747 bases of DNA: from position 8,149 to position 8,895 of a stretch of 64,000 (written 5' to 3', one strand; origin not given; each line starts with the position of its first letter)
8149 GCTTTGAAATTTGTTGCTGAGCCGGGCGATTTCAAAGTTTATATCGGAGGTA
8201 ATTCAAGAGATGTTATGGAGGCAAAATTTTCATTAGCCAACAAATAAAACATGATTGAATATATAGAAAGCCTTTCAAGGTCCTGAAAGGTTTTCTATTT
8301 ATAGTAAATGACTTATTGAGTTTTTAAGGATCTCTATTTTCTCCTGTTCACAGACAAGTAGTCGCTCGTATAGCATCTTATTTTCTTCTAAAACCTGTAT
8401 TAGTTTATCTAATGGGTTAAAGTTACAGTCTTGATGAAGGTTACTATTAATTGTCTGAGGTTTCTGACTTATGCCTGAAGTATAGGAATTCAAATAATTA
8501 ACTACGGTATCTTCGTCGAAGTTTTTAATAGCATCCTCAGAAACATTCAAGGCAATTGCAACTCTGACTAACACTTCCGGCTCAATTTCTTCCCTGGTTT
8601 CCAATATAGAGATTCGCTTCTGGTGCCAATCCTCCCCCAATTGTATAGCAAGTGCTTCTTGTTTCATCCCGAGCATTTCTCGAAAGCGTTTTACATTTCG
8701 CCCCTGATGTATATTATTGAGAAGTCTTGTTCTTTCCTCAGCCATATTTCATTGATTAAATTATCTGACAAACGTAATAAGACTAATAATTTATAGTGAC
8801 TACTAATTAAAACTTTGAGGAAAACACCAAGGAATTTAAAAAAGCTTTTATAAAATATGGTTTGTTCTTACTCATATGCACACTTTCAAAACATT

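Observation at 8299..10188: XRE regulator plus a coupled gene pair built from three copies of one unknown, possibly ribbon-helix-helix-like unit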

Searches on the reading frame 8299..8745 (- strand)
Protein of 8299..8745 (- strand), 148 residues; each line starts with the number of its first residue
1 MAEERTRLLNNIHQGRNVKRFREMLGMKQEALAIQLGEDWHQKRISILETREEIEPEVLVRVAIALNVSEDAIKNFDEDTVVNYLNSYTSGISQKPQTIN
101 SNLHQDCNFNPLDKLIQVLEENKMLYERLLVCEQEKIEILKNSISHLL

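Call 3: search_protein_families(library=pfam, proteins=[window:8299-8745:-], max_evalue=1)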
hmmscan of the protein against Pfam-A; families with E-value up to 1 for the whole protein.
window:8299-8745:- (148 aa): 5 families
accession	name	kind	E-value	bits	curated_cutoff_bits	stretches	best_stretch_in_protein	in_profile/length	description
PF01381.28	HTH_3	-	0.00012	22.5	23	1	18-71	1-53/55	Helix-turn-helix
PF13560.12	HTH_31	-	0.0029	18.3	27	1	15-72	3-60/64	Helix-turn-helix domain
PF12844.13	HTH_19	-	0.0087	16.4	30.2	1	15-73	1-58/64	Helix-turn-helix domain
PF18043.6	T4_Rnl2_C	-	0.071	13.9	27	1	64-108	41-81/82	T4 RNA ligase 2 C-terminal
PF25604.1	DUF7938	-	0.42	11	27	0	63-84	20-41/66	Phage family of unknown function (DUF7938)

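Call 4: search_protein_families(library=ncbifam, proteins=[window:8299-8745:-], max_evalue=1)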
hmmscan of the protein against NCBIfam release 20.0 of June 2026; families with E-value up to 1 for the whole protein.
window:8299-8745:- (148 aa): 2 families
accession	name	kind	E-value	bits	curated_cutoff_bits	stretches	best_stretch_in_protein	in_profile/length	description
NF041951.1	phage_RstR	subfamily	0.0069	16.6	80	1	17-78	6-66/108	RstR family transcriptional repressor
TIGR03830.1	CxxCG_CxxCG_HTH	subfamily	0.014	15.1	61.8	1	4-61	56-111/127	type II TA system antitoxin MqsA family protein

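Call 5: search_protein_families(library=padloc, proteins=[window:8299-8745:-], max_evalue=1)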
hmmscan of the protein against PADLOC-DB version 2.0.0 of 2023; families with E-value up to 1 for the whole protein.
window:8299-8745:- (148 aa): 0 families

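Call 6: search_protein_families(library=phrogs, proteins=[window:8299-8745:-], max_evalue=1)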
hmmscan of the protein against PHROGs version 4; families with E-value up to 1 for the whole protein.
window:8299-8745:- (148 aa): 6 families
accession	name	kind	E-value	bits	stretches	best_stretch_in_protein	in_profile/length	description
phrog_3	-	transcription regulation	3.9e-05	24.6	1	13-88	88-160/430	transcriptional repressor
phrog_7396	-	unknown function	0.00032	21.4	1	14-81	16-85/227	-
phrog_8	-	transcription regulation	0.00077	20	1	15-111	78-150/346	transcriptional regulator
phrog_7241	-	transcription regulation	0.0013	19.7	1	12-72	60-119/122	transcriptional regulator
phrog_2439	-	transcription regulation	0.029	14.2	1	12-72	6-65/367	transcriptional regulator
phrog_16497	-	integration and excision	0.74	10.9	0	63-84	20-41/66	excisionase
